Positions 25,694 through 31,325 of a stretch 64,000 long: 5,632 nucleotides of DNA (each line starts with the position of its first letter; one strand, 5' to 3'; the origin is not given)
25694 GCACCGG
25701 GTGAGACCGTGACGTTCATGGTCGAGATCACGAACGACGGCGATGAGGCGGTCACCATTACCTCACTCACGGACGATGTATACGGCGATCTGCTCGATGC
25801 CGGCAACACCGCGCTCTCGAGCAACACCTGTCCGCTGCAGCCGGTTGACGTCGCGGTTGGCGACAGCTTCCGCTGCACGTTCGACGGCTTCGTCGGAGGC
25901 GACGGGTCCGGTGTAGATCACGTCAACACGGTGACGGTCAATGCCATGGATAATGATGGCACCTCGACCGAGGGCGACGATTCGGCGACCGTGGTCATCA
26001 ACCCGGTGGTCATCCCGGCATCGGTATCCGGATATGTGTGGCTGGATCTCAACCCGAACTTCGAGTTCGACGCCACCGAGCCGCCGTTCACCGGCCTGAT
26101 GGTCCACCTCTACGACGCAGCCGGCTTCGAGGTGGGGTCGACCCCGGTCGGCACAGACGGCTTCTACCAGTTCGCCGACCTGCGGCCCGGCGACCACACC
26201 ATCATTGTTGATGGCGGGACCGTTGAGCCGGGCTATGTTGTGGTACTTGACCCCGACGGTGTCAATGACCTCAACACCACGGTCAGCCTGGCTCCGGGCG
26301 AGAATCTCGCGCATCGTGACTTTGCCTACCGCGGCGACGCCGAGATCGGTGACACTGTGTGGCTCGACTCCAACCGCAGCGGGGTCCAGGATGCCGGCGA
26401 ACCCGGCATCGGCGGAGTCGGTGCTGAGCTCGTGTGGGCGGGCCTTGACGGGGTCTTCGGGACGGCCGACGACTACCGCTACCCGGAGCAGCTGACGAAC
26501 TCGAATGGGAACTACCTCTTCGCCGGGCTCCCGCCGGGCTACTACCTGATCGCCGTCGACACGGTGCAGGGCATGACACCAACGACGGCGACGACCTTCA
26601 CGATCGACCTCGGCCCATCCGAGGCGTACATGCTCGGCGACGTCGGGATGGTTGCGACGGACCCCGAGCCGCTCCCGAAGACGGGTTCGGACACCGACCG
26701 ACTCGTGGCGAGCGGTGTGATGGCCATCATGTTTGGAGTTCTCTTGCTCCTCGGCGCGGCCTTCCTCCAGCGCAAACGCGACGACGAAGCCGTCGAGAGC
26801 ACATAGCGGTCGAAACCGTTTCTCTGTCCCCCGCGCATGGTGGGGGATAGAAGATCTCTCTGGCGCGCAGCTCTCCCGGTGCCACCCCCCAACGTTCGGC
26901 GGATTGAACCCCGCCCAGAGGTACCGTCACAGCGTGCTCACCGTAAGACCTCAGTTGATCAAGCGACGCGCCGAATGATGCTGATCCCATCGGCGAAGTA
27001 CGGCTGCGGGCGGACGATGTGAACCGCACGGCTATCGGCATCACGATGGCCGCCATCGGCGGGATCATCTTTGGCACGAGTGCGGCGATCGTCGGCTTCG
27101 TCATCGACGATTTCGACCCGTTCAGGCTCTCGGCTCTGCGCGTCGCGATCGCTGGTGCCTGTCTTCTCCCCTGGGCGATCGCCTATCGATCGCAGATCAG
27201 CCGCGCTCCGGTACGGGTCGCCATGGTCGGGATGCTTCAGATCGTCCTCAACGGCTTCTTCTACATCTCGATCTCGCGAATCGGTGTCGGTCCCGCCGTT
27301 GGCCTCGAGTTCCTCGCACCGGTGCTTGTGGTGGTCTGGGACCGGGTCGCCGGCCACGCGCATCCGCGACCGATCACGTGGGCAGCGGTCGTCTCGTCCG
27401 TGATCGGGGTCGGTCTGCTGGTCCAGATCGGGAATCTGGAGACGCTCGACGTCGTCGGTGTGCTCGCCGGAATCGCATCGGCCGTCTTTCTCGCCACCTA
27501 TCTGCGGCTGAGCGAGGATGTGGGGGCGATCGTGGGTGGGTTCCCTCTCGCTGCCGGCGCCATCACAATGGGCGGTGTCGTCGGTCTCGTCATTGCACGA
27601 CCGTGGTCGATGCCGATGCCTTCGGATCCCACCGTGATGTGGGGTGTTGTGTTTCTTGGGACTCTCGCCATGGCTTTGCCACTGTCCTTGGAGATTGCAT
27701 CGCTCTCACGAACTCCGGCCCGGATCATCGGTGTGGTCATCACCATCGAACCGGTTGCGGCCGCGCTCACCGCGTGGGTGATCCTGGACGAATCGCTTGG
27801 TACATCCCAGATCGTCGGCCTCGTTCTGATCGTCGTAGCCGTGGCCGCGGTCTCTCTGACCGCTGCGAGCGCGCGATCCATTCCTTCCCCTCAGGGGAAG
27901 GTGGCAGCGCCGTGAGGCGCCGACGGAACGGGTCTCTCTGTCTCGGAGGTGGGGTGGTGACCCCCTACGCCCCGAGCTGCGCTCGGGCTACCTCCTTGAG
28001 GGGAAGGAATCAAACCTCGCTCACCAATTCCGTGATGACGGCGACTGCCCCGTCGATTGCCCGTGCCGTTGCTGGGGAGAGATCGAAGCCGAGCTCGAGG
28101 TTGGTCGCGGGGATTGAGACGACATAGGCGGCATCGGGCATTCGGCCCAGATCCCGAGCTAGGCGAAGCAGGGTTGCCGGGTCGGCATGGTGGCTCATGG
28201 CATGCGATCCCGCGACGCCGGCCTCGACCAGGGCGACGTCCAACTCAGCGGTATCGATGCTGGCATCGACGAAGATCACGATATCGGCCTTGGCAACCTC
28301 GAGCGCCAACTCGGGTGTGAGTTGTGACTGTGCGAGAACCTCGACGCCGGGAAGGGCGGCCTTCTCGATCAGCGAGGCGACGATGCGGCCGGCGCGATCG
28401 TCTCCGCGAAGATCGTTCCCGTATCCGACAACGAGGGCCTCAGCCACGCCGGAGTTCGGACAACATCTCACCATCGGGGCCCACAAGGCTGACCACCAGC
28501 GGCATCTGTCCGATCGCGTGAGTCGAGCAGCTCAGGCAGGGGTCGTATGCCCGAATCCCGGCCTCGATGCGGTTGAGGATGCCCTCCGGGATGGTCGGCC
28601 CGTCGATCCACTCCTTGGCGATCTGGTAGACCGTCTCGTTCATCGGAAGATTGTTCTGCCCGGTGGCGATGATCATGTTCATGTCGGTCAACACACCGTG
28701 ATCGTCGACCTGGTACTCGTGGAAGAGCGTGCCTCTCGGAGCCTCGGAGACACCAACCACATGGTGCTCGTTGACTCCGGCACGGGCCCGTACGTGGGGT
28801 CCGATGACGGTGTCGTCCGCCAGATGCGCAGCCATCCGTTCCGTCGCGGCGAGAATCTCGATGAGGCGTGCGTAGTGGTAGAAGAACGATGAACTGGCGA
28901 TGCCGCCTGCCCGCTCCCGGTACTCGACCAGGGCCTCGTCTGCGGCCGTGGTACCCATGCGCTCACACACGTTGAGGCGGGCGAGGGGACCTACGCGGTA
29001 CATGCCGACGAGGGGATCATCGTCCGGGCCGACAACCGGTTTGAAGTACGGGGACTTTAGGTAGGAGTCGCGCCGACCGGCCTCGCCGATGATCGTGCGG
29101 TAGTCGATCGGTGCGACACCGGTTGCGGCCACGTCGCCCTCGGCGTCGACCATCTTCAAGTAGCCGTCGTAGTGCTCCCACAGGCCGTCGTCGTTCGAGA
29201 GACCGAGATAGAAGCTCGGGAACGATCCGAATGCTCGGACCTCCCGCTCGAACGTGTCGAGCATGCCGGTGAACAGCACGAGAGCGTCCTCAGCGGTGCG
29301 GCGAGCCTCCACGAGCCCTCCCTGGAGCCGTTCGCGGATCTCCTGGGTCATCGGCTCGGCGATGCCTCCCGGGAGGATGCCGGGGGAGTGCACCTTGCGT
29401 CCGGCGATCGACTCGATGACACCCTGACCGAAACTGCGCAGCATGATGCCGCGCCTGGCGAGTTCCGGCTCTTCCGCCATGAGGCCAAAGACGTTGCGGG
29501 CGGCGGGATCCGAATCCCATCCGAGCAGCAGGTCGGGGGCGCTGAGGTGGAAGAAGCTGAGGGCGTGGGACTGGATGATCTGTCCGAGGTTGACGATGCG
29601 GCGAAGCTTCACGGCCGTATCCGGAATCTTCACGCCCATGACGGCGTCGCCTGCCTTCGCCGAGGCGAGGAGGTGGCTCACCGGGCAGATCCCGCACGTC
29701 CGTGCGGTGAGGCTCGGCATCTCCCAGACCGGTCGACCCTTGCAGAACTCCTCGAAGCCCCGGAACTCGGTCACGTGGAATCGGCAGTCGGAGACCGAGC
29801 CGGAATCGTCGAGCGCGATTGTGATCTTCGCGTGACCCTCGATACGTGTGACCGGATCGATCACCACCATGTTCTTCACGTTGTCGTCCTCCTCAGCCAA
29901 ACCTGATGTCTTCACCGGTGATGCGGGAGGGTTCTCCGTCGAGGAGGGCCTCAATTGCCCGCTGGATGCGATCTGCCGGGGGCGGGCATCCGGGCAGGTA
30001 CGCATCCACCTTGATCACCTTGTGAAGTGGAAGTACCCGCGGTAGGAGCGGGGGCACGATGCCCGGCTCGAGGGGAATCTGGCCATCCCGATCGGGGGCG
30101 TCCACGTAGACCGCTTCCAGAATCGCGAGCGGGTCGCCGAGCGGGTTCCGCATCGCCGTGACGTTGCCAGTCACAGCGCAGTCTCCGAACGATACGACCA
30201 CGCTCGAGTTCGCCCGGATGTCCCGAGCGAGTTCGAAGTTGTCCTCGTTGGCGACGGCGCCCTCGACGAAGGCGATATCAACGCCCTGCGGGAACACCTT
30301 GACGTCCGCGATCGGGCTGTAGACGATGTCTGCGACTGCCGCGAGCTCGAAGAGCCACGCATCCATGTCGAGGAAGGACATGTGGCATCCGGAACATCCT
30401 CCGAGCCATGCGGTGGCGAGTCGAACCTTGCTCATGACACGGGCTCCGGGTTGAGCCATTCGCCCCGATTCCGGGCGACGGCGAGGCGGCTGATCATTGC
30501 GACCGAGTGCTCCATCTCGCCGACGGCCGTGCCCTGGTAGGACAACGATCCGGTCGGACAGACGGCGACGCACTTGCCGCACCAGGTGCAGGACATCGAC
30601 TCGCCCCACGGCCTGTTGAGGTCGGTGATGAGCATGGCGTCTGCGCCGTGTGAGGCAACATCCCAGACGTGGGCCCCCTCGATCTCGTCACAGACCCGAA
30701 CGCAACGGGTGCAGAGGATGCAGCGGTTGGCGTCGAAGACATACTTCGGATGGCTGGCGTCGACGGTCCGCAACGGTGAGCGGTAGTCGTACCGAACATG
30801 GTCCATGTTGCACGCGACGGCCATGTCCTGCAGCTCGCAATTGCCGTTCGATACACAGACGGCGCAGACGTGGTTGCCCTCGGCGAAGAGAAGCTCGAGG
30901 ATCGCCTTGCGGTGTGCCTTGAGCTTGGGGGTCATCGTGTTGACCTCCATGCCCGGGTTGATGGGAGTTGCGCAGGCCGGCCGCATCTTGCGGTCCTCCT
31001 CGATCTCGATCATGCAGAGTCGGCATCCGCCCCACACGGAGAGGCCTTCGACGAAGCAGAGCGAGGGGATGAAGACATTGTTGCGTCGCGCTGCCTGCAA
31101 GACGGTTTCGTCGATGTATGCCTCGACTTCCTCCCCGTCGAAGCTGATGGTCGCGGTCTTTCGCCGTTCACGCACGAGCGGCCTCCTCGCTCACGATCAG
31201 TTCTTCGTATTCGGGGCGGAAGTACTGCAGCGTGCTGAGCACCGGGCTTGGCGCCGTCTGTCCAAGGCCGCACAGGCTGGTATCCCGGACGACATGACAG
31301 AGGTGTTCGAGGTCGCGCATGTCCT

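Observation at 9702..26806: A single ~5,700-aa sortase-anchored surface protein built from 38 tandem two-Cys repeats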

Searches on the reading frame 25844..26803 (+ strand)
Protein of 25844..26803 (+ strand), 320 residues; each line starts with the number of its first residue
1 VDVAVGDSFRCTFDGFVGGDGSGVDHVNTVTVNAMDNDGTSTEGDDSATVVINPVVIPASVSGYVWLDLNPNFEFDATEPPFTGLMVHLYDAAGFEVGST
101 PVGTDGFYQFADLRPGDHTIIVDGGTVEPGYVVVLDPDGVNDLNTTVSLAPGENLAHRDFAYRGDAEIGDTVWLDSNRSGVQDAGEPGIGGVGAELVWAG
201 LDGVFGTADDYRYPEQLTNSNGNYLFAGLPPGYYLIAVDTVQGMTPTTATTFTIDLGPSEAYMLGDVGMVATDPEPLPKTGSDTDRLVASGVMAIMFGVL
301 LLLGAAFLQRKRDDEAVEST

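Call 8: search_protein_families(library=pfam, max_evalue=0.1, proteins=[window:25844-26803:+])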
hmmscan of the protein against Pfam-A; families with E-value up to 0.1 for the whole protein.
seq(320 aa): 6 families
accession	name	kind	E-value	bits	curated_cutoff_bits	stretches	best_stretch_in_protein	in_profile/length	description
PF17210.9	SdrD_B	-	1.5e-27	96.4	29.7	2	166-250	1-76/112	SdrD B-like domain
PF13620.12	CarboxypepD_reg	-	2.3e-10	41.1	32.3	2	217-258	33-73/82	Carboxypeptidase regulatory-like domain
PF17802.7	SpaA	-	0.0074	16.9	23.1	0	215-244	35-65/91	Prealbumin-like fold domain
PF23623.1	GBD_IRG7_N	-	0.023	15.3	27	0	220-249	60-86/95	IRG7 N-terminal galactose binding domain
PF13715.12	CarbopepD_reg_2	-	0.05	14.1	32.2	0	217-241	29-53/88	CarboxypepD_reg-like domain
PF24421.1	Ig_J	-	0.077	13.5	29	0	216-242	60-86/104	Tip attachment protein J, Ig-like domain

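Call 9: search_protein_families(library=ncbifam, max_evalue=0.1, proteins=[window:25844-26803:+])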
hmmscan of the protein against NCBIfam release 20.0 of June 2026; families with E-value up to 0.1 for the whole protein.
seq(320 aa): 3 families
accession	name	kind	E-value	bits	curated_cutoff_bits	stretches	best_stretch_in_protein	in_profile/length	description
NF000535.3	MSCRAMM_SdrC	exception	8.2e-18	63.8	1700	2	62-197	500-639/963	MSCRAMM family adhesin SdrC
NF012181.0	MSCRAMM_SdrD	exception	2.1e-14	52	2500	1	60-251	794-979/1379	MSCRAMM family adhesin SdrD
NF033073.1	LPXTG_double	subfamily_domain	0.0067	16.4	48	1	276-312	32-64/66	doubled motif LPXTG anchor domain-containing protein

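Call 66: search_protein_families(library=pfam, max_evalue=10, proteins=[window:26003-26803:+])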
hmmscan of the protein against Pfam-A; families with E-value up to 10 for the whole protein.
window:26003-26803:+ (267 aa): 9 families
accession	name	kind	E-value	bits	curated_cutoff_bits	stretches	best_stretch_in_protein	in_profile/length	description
PF17210.9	SdrD_B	-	5.8e-29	101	29.7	2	113-197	1-76/112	SdrD B-like domain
PF13620.12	CarboxypepD_reg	-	2.5e-11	44.2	32.3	2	164-205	33-73/82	Carboxypeptidase regulatory-like domain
PF17802.7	SpaA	-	0.0049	17.4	23.1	1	162-191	35-65/91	Prealbumin-like fold domain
PF23623.1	GBD_IRG7_N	-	0.015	15.9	27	1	167-196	60-86/95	IRG7 N-terminal galactose binding domain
PF13715.12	CarbopepD_reg_2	-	0.034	14.6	32.2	1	164-188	29-53/88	CarboxypepD_reg-like domain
PF24421.1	Ig_J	-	0.061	13.9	29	1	163-189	60-86/104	Tip attachment protein J, Ig-like domain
PF11008.14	DUF2846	-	0.12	12.9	34.3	0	167-190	37-58/92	Protein of unknown function (DUF2846)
PF20009.4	GEVED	-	0.18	13.1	24.4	1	11-26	3-16/78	GEVED domain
PF00746.26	Gram_pos_anchor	-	0.22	12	20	1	224-260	9-41/43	LPXTG cell wall anchor motif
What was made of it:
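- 26672..26806 (+): Cell-wall sorting signal: LPKTG (26672-26686), hydrophobic helix, QRKRDD... tail and stop codon. The Gram_pos_anchor HMM reaches only 12 bits against a cutoff of 20 (call 66).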

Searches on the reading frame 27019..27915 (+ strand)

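Call 12: search_protein_families(library=pfam, max_evalue=0.00001, proteins=[window:27019-27915:+])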
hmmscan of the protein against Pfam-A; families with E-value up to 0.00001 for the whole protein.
window:27019-27915:+ (298 aa): 1 family
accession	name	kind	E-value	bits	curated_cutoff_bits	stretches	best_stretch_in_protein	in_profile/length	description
PF00892.27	EamA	-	8.2e-28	97.8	28.2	2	6-135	2-134/135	EamA-like transporter family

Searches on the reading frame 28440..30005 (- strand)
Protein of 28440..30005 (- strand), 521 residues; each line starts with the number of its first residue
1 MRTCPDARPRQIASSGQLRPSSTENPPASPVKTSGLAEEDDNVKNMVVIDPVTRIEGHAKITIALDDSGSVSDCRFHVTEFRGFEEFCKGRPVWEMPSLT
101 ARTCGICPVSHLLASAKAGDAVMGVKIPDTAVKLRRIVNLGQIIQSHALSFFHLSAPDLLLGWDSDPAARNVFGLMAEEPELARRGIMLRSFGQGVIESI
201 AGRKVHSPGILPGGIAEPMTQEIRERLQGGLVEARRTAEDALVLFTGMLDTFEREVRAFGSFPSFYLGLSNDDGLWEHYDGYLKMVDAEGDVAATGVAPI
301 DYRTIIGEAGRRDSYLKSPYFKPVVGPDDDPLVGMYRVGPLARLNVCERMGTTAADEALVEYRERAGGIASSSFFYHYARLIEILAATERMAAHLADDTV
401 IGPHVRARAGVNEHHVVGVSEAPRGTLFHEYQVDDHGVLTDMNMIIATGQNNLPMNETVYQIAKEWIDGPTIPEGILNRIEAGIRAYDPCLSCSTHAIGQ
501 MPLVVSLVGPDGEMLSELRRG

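Call 12: search_protein_families(library=pfam, max_evalue=0.00001, proteins=[window:28440-30005:-])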
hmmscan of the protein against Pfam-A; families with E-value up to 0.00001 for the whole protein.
window:28440-30005:- (521 aa): 1 family
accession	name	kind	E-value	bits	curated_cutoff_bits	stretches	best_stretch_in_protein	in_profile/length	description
PF00374.24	NiFeSe_Hases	-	1.7e-25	90.4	25.8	2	82-158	1-77/508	Nickel-dependent hydrogenase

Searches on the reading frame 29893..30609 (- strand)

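Call 79: search_protein_families(library=pfam, max_evalue=0.00001, proteins=[window:29893-30609:-])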
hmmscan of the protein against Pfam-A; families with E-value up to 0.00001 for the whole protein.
window:29893-30609:- (238 aa): 1 family
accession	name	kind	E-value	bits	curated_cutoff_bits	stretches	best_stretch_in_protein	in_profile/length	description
PF01058.29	Oxidored_q6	-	5.9e-28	97.6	27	1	72-221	1-127/128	NADH ubiquinone oxidoreductase, 20 Kd subunit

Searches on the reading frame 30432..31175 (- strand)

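Call 12: search_protein_families(library=pfam, max_evalue=0.00001, proteins=[window:30432-31175:-])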
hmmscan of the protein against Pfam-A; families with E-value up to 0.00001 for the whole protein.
window:30432-31175:- (247 aa): 8 families
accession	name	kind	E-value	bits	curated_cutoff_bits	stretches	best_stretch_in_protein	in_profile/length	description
PF13510.11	Fer2_4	-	4.8e-19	68.6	22.8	1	7-82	3-81/82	2Fe-2S iron-sulfur cluster binding domain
PF10588.14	NADH-G_4Fe-4S_3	-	2.8e-15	56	27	1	89-128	1-40/40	NADH-ubiquinone oxidoreductase-G iron-sulfur binding region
PF22117.2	Fer4_Nqo3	-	1.4e-11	44.8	27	1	148-211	7-66/67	NADH-quinone oxidoreductase subunit 3, ferredoxin-like domain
PF13237.11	Fer4_10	-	3.8e-08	33.6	25.5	1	145-207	2-53/53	4Fe-4S dicluster domain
PF12838.12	Fer4_7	-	1.5e-07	32.2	27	0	196-214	2-20/52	4Fe-4S dicluster domain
PF13187.11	Fer4_9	-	5.6e-06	26.7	27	0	189-209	30-50/52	4Fe-4S dicluster domain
PF00111.32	Fer2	-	6e-06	26.5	21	1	14-69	7-73/77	2Fe-2S iron-sulfur cluster binding domain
PF13183.11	Fer4_8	-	6.2e-06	27.1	27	1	149-209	2-67/68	4Fe-4S dicluster domain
